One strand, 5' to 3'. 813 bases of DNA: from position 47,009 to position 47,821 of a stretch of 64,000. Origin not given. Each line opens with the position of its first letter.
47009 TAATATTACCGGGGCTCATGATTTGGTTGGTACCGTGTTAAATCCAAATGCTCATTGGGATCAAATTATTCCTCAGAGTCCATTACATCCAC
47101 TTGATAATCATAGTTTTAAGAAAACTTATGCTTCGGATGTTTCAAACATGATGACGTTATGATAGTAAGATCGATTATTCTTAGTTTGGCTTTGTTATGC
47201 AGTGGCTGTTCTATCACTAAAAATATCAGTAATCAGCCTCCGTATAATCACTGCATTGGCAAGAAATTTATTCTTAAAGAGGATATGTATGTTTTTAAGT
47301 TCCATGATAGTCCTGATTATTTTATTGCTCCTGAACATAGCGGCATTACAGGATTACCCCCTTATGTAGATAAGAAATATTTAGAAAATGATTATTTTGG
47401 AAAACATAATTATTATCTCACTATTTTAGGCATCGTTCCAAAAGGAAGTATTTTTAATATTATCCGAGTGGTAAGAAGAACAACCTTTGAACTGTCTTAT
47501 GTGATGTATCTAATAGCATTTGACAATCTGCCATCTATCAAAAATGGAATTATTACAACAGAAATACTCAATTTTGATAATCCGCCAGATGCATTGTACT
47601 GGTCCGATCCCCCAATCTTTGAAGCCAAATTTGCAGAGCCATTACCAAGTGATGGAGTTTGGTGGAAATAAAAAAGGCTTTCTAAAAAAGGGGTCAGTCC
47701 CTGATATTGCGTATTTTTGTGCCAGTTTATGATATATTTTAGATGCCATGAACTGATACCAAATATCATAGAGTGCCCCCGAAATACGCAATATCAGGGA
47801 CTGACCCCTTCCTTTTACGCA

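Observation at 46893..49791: MITE-bounded tandem array of truncated toxin tails and full-length immunity paralogues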

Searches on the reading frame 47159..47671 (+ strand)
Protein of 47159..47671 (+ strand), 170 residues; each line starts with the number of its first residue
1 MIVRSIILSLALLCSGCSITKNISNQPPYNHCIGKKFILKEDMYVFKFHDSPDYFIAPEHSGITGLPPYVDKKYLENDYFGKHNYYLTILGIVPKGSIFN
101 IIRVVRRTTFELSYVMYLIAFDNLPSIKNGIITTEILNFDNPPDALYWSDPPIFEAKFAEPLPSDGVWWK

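Call 4: search_protein_families(library=pfam, proteins=[window:47159-47671:+], max_evalue=0.01)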
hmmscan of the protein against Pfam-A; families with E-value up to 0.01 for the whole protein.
window:47159-47671:+ (170 aa): 0 families

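Call 8: find_encoding_contigs(protein=window:47159-47671:+, flank=10000, max_places=10)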
Protein window:47159-47671:+ (170 aa): 1 contig read that carries it; 1 place shown.
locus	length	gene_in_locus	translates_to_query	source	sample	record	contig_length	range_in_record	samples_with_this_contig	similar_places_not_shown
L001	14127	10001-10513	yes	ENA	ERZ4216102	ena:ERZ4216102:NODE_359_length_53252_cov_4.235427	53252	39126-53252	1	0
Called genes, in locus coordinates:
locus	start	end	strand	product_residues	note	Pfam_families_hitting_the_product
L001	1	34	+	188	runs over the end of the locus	-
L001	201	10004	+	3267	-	PF20148:DUF6531, PF05593:RHS_repeat, PF25023:TEN_YD-shell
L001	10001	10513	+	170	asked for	-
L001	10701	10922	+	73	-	-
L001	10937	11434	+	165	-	-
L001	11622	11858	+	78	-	-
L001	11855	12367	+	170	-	-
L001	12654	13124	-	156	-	-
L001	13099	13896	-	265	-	PF00497:SBP_bac_3, PF10613:Lig_chan-Glu_bd (weak)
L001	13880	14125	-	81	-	?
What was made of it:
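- The second contig has only about 4x coverage (call 8).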

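Call 22: find_related_loci(query=A2, collection=genome_contigs, flank=10000)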
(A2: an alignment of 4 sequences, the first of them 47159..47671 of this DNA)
Query A2 (170 aa) in genome_contigs; peptide patterns used: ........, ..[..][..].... (x = any residue, [..] = any of these).
75 stretches matched a pattern, but none encodes a relative of the query by tblastn (E <= 1e-3).
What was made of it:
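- Tried and rejected: No relatives were found (call 22), so the source species is not represented there.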

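Call 28: find_homologous_proteins(query=A2, max_evalue=0.001)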
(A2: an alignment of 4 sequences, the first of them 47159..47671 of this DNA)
Query A2 (4 sequences) (170 aa, profile of the alignment): 32 proteins with E <= 0.001 among 2439 candidates.
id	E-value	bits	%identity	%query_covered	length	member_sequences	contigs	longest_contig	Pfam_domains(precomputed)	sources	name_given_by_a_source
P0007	2.8e-100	351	100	100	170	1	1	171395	-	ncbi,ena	-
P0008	3.6e-98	344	71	100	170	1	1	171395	-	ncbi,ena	-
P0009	6.1e-95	334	64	100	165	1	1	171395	-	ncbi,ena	-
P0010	6.8e-95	334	79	99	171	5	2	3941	-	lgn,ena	-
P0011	5.6e-94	331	71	99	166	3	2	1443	-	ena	-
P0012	2.7e-86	306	72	99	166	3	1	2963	-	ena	-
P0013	1.2e-84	300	67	99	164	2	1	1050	-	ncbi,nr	ncbi:hypothetical protein EBS02_12625, partial [bacterium]|nr:hypothetical protein [bacterium]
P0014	9.6e-79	281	67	99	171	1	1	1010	-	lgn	-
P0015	4.4e-77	276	69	91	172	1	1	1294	-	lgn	-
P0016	1.1e-76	274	63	96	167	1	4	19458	-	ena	-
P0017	7.1e-76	272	64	99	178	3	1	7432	-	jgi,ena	jgi:hypothetical protein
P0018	1.4e-75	271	64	99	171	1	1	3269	-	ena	-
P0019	1.6e-75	271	62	96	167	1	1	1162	-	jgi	-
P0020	6.6e-66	239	61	91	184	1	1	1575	-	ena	-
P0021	6.8e-66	239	58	99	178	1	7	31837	-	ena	-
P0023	1.8e-61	225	58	99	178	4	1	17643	-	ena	-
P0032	2.5e-32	130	40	91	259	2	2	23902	-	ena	-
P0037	7.0e-23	99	35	96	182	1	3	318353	-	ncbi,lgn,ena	-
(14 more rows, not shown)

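Call 29: find_encoding_contigs(protein=P0021, flank=10000, max_places=4)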
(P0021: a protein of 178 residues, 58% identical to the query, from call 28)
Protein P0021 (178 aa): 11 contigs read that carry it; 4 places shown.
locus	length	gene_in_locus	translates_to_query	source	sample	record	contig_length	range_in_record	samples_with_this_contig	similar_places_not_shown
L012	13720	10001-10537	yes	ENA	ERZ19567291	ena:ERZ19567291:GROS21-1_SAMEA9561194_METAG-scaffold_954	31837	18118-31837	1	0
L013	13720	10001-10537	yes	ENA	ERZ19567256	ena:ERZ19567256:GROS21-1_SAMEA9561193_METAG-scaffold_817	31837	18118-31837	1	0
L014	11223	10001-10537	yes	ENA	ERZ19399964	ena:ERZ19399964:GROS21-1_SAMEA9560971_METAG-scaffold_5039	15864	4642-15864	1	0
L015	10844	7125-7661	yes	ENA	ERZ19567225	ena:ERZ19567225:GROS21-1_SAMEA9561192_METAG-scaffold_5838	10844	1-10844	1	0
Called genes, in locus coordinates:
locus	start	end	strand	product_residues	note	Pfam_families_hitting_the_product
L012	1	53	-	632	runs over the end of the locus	PF13439:Glyco_transf_4 (weak), PF00534:Glycos_transf_1, PF13692:Glyco_trans_1_4, PF13524:Glyco_trans_1_2 (faint)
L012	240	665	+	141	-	-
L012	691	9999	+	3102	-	PF01841:Transglut_core (faint), PF20148:DUF6531, PF25023:TEN_YD-shell, PF05593:RHS_repeat (weak), PF25023:TEN_YD-shell, PF05593:RHS_repeat (weak)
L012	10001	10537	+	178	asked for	-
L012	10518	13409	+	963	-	PF10101:DUF2339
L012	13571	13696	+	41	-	-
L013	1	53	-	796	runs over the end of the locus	PF13439:Glyco_transf_4 (weak), PF00534:Glycos_transf_1, PF13692:Glyco_trans_1_4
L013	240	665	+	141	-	-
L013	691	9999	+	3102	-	PF01841:Transglut_core (faint), PF20148:DUF6531, PF25023:TEN_YD-shell, PF05593:RHS_repeat (weak), PF25023:TEN_YD-shell, PF05593:RHS_repeat (weak)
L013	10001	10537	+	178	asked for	-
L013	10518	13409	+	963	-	PF10101:DUF2339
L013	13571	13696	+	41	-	-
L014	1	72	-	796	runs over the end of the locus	PF13439:Glyco_transf_4 (weak), PF00534:Glycos_transf_1, PF13692:Glyco_trans_1_4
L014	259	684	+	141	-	-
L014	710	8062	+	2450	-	-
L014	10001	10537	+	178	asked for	-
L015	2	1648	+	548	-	?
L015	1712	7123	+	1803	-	PF20148:DUF6531, PF25023:TEN_YD-shell, PF05593:RHS_repeat (weak), PF25023:TEN_YD-shell, PF05593:RHS_repeat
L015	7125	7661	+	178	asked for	-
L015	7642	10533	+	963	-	PF10101:DUF2339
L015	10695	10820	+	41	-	-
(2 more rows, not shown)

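Call 30: find_encoding_contigs(protein=P0016, flank=10000, max_places=4)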
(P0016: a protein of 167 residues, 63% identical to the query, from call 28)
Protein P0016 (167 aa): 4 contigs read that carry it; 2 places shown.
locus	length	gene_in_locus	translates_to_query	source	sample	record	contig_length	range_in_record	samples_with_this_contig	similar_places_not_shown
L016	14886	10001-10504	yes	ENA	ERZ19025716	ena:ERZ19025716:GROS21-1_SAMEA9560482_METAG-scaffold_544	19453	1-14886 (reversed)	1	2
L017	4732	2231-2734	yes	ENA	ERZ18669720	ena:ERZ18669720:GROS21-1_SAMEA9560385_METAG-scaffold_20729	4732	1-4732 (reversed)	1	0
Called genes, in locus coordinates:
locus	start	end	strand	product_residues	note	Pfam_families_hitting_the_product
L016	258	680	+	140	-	-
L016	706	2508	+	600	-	-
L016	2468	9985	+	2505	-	PF20148:DUF6531, PF25023:TEN_YD-shell, PF05593:RHS_repeat (weak), PF25023:TEN_YD-shell, PF05593:RHS_repeat (weak), PF25023:TEN_YD-shell, PF05593:RHS_repeat, PF25023:TEN_YD-shell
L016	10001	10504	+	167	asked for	-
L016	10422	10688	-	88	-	-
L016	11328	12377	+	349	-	PF01797:Y1_Tnp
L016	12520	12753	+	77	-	-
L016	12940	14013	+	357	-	-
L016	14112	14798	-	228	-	PF09844:DUF2071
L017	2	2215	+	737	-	?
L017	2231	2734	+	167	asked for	-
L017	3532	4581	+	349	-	PF01797:Y1_Tnp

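Call 31: find_encoding_contigs(protein=P0023, flank=10000, max_places=4)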
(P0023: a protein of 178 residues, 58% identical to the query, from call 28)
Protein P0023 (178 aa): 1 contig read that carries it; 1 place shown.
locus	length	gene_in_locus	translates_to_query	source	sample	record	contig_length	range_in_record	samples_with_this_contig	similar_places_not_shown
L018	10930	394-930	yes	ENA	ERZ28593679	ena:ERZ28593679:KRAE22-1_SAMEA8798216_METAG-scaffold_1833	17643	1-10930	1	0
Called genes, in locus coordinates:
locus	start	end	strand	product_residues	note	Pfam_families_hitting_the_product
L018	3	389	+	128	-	?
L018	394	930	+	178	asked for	-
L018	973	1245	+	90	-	-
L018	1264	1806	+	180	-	-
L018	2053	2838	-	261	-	PF00106:adh_short, PF13561:adh_short_C2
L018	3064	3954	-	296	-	PF02899:Phage_int_SAM_1, PF00589:Phage_integrase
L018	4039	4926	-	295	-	PF01259:SAICAR_synt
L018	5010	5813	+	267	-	-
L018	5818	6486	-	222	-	PF00733:Asn_synthase (weak), PF01171:ATP_bind_3 (faint), PF06508:QueC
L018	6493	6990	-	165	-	PF14489:QueF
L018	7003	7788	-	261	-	PF01061:ABC2_membrane, PF12698:ABC2_membrane_3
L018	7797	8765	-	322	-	PF00005:ABC_tran, PF13304:AAA_21 (faint)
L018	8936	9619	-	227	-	PF01553:Acyltransferase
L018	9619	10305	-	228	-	PF02224:Cytidylate_kin, PF13189:Cytidylate_kin2, PF13238:AAA_18 (weak), PF13671:AAA_33 (faint)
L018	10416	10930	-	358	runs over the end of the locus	PF03781:FGE-sulfatase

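Call 60: find_encoding_contigs(protein=P0010, flank=10000, max_places=4)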
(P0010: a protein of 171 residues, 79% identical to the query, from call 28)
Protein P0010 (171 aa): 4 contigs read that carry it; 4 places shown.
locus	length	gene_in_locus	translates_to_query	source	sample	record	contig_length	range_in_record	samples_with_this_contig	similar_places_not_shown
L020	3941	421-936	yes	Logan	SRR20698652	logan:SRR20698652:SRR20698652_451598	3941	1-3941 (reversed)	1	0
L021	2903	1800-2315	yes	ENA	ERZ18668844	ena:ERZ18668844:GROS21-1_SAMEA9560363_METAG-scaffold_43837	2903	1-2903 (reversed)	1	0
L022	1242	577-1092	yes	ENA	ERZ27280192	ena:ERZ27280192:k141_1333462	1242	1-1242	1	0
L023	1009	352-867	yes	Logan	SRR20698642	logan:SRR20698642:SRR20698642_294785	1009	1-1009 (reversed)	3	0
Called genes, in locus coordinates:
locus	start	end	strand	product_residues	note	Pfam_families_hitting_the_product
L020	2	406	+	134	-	?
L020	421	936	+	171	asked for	-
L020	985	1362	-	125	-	PF13560:HTH_31 (weak), PF01381:HTH_3 (weak)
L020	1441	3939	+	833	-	?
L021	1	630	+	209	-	?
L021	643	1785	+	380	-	-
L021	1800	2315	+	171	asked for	-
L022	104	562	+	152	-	-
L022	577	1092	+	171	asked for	-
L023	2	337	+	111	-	?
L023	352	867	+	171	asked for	-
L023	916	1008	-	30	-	?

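Call 61: find_encoding_contigs(protein=P0017, flank=10000, max_places=4)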
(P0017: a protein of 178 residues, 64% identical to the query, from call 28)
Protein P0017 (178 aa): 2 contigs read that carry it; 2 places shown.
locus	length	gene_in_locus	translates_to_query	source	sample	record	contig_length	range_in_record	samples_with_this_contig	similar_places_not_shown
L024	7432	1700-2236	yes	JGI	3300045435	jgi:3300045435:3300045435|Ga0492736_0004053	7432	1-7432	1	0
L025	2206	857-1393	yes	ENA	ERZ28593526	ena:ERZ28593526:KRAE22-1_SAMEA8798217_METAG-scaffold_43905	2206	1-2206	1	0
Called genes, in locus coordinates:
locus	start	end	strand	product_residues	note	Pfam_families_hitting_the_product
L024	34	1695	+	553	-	-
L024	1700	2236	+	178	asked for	-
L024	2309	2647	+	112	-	-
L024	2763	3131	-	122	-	-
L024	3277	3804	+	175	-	-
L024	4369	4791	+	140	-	-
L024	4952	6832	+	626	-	PF03781:FGE-sulfatase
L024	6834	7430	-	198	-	?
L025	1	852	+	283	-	?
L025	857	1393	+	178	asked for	-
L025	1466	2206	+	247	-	?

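Call 69: search_protein_families(library=ncbifam, proteins=[L016:11328-12377:+, L016:12520-12753:+], max_evalue=0.01)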
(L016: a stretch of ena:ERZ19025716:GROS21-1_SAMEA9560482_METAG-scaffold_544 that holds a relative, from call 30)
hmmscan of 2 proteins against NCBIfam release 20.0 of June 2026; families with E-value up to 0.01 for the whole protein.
L016:11328-12377:+ (349 aa): 2 families
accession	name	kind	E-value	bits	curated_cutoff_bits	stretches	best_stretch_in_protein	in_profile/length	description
NF047646.1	REP_Tyr_transpos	equivalog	1.5e-17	63.9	80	1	5-136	3-141/146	REP-associated tyrosine transposase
NF033573.1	transpos_IS200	equivalog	5.5e-05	23.4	55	1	13-93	12-92/126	IS200/IS605 family transposase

L016:12520-12753:+ (77 aa): 0 families
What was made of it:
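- The link to the Y1 transposase rests on a shared motif of about 10-20 nt. The transposase match falls below NCBIfam's cut-off (63.9 bits against 80, call 69).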

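Call 70: search_protein_families(library=pfam, proteins=[L016:11328-12377:+, L016:12520-12753:+], max_evalue=0.01)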
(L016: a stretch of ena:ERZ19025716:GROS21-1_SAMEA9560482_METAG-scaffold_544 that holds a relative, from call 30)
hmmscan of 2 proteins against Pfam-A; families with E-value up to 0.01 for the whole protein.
L016:11328-12377:+ (349 aa): 1 family
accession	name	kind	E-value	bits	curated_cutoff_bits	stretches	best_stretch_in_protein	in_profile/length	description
PF01797.21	Y1_Tnp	-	3e-12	47.2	23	1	11-123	4-119/121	Transposase IS200 like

L016:12520-12753:+ (77 aa): 1 family
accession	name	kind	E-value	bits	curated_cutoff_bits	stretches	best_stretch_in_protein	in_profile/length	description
PF20586.3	DUF6788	-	2.2e-07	31.4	27.2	1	7-56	51-100/103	Family of unknown function (DUF6788)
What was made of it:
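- On REPIN / RAYT system: Pfam Y1_Tnp passes (calls 69-70).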

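Call 89: find_encoding_contigs(protein=P0032, flank=8000, max_places=2)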
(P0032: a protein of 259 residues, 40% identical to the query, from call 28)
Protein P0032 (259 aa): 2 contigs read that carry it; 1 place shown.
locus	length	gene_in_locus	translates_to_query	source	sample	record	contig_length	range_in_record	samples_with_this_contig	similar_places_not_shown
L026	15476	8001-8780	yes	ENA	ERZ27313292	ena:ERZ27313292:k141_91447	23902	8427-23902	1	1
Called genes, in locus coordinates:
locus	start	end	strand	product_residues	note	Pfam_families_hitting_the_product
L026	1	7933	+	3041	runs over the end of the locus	PF20148:DUF6531, PF25023:TEN_YD-shell, PF05593:RHS_repeat (weak), PF25023:TEN_YD-shell (weak)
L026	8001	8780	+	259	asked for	-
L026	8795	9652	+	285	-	PF00288:GHMP_kinases_N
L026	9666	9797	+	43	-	-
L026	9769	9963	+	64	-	-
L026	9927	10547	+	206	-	-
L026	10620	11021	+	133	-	-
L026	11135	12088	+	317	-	PF01180:DHO_dh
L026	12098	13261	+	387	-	PF00155:Aminotran_1_2, PF01053:Cys_Met_Meta_PP (weak)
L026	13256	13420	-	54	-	-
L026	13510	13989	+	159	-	PF13404:HTH_AsnC-type, PF13412:HTH_24 (faint), PF01037:AsnC_trans_reg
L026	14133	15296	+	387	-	PF00155:Aminotran_1_2, PF01053:Cys_Met_Meta_PP, PF01212:Beta_elim_lyase (weak), PF00266:Aminotran_5 (weak), PF01041:DegT_DnrJ_EryC1 (faint)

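Call 90: find_encoding_contigs(protein=P0037, flank=8000, max_places=2)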
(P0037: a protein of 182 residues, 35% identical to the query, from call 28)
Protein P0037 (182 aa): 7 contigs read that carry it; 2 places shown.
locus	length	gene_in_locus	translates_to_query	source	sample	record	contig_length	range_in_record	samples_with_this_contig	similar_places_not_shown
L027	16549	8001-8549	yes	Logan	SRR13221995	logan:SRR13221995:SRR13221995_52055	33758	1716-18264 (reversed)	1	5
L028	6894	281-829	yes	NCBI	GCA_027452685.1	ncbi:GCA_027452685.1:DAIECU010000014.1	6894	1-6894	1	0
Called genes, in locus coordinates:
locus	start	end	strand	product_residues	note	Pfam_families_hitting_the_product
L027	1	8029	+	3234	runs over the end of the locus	PF00415:RCC1 (weak), PF25390:WD40_RLD, PF20148:DUF6531, PF25023:TEN_YD-shell, PF05593:RHS_repeat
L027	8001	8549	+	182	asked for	-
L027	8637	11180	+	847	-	PF00270:DEAD (weak), PF00271:Helicase_C, PF04408:WHD_HA2, PF21010:HA2_C (weak), PF08482:HrpB_C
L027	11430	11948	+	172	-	-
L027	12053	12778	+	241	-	-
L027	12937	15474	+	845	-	-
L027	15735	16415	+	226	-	PF24894:Hexapep_GlmU (faint), PF25084:LbH_EIF2B, PF00132:Hexapep, PF25087:GMPPB_C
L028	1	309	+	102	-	?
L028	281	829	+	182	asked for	-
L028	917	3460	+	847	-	PF00270:DEAD (weak), PF00271:Helicase_C, PF04408:WHD_HA2, PF21010:HA2_C (weak), PF08482:HrpB_C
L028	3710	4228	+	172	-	-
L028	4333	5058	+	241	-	-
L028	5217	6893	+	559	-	?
